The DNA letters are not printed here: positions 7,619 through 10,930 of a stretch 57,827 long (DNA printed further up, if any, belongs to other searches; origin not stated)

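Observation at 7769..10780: Single polypeptide carrying two complete, apparently active PilB/GspE ATPase modules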

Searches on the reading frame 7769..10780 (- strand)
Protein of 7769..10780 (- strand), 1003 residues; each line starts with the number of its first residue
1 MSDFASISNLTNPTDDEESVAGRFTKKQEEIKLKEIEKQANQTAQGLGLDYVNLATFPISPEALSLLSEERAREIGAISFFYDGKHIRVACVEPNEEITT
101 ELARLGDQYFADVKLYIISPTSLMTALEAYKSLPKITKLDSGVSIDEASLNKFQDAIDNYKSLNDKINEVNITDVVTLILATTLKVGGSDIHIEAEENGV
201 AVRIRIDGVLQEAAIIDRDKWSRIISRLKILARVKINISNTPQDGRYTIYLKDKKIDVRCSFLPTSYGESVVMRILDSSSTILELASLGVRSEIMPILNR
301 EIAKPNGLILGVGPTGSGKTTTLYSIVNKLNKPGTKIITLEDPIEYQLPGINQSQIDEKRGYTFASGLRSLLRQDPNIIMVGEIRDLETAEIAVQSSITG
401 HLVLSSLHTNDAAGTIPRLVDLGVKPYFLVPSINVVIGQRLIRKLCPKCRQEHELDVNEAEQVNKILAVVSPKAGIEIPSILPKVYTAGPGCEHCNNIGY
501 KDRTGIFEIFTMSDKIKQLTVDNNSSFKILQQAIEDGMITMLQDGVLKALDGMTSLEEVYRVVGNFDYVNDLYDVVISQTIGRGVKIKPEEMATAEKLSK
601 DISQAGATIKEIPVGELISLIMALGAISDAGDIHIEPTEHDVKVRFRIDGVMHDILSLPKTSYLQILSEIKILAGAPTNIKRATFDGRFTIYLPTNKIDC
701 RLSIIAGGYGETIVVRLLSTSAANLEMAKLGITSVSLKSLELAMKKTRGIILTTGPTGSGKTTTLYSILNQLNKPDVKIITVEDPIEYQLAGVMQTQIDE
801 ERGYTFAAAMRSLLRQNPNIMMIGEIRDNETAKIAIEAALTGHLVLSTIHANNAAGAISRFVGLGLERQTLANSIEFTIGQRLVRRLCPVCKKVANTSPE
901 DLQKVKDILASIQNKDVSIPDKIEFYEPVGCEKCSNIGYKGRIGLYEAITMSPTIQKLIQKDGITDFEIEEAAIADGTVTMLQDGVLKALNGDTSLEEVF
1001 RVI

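Call 3: search_protein_families(library=pfam, proteins=[window:7769-10780:-], max_evalue=0.01)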
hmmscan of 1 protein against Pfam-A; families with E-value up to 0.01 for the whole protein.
window:7769-10780:- (1003 aa): 37 families (the best 25 are shown)
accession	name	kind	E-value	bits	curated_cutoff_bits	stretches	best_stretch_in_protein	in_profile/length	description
PF00437.27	T2SSE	-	1.7e-227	754.6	24.9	2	171-561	7-370/370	Type II/IV secretion system protein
PF25199.1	nSTAND_NTPase5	-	4.1e-10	40.1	34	1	722-789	14-83/145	Novel STAND NTPase 5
PF13401.12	AAA_22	-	2e-09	38.3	27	1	746-785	3-42/130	AAA domain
PF05157.20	MshEN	-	4.8e-08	33.3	23.1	1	47-132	1-85/90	MshEN domain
PF12775.13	AAA_7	-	2.4e-07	30.9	25.8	1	742-782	27-67/181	P-loop containing dynein motor region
PF20720.3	nSTAND3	-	2.5e-07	31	27.2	0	746-787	15-56/155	Novel STAND NTPase 3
PF13173.12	AAA_14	-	6.3e-07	29.9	27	0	749-832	3-77/129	AAA domain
PF04851.21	ResIII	-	8.4e-07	29.5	22.5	0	738-782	13-59/164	Type III restriction enzyme, res subunit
PF00004.35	AAA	-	8.5e-07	29.9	21.2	0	751-826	1-66/131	ATPase family associated with various cellular activities (AAA)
PF00005.33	ABC_tran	-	1.1e-06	29.7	25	0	750-850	13-80/137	ABC transporter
PF13604.12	AAA_30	-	2e-06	28.1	27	0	303-339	15-51/191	AAA domain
PF01935.23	DUF87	-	4.7e-06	27.3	23.2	0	313-338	30-56/220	Helicase HerA, central domain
PF01637.24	ATPase_2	-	7.9e-06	26.3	33.2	0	740-800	11-69/225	ATPase domain predominantly from Archaea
PF13245.12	AAA_19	-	4.7e-05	24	25.1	0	747-776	10-39/134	AAA domain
PF02492.25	cobW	-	5.8e-05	23.2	20.7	0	751-781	3-34/180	CobW/HypB/UreG, nucleotide-binding domain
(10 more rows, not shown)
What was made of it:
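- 10385..10642 (-): Single N1 domain (MshEN/T2SSE_N-like), aa 47-132. Pfam PF05157, E 4.8e-8 (call 3).
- On PilT/VirB11-like secretion ATPases (Pfam T2SSE, PF00437): 754.6 bits against a cut-off of 24.9, with two full-length stretches (call 3).
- On PilB/GspE clade: PF05157 at aa 47-132, 33.3 bits against a cut-off of 23.1 (call 3).
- Checked: Pfam finds T2SSE twice (E 1.7e-227) and MshEN/T2SSE_N at aa 47-132 (call 3).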

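Call 4: search_protein_families(library=ncbifam, proteins=[window:7769-10780:-], max_evalue=0.001)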
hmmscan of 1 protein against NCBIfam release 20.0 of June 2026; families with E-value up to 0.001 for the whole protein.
window:7769-10780:- (1003 aa): 48 families (the best 25 are shown)
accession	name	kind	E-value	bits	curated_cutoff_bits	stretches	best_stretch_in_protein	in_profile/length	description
TIGR02533.1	type_II_gspE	equivalog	3.2e-269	893.5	630.25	2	84-562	21-485/486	type II secretion system ATPase GspE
TIGR02538.1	type_IV_pilB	equivalog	2e-264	878.5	675.65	2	37-563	44-562/564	type IV-A pilus assembly ATPase PilB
NF007755.0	PRK10436.1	equivalog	2.4e-229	761.7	617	2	148-565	61-461/465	type II secretion system protein GspE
NF053534.1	T4PilAsmATPsTfpB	equivalog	3e-217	722.6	850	2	65-563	95-582/584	type IV pilus assembly ATPase TfpB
NF041000.1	ATPase_ComGA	equivalog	3.8e-140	465.4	300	2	628-885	10-266/267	competence type IV pilus ATPase ComGA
TIGR01420.1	pilT_fam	subfamily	2.3e-96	323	319.1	2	179-422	5-242/343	PilT/PilU family type 4a pilus ATPase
TIGR02525.1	plasmid_TraJ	equivalog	4.7e-55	187.1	368.3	2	740-864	141-272/372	plasmid transfer ATPase TraJ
TIGR02524.1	dot_icm_DotB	equivalog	6.6e-44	150.6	463.3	2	743-886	129-283/358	Dot/Icm type IV secretion system ATPase DotB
NF058587.1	archaellum_moto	equivalog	6.6e-38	130.7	550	2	742-893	270-426/527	archaellum flagellar ATPase motor FlaI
TIGR02782.1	TrbB_P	equivalog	2.6e-28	99.2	304.55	2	738-864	127-255/303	P-type conjugative transfer ATPase TrbB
TIGR02788.1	VirB11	equivalog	3.1e-28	98.7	249.95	2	723-894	120-294/308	P-type DNA transfer ATPase VirB11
NF010469.0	PRK13894.1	subfamily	2.3e-25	89.6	508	2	733-882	135-285/320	conjugal transfer ATPase TrbB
NF053672.1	bindosome_BasE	exception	5.6e-24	84.7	1000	2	281-421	244-390/512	bindosome assembly system ATPase subunit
TIGR03819.1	heli_sec_ATPase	hypoth_equivalog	2.7e-22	79.4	373.15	2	709-875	138-315/340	TadA family conjugal transfer-associated ATPase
NF010407.0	PRK13833.1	subfamily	1.5e-21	77.2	499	2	742-867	139-265/323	conjugal transfer protein TrbB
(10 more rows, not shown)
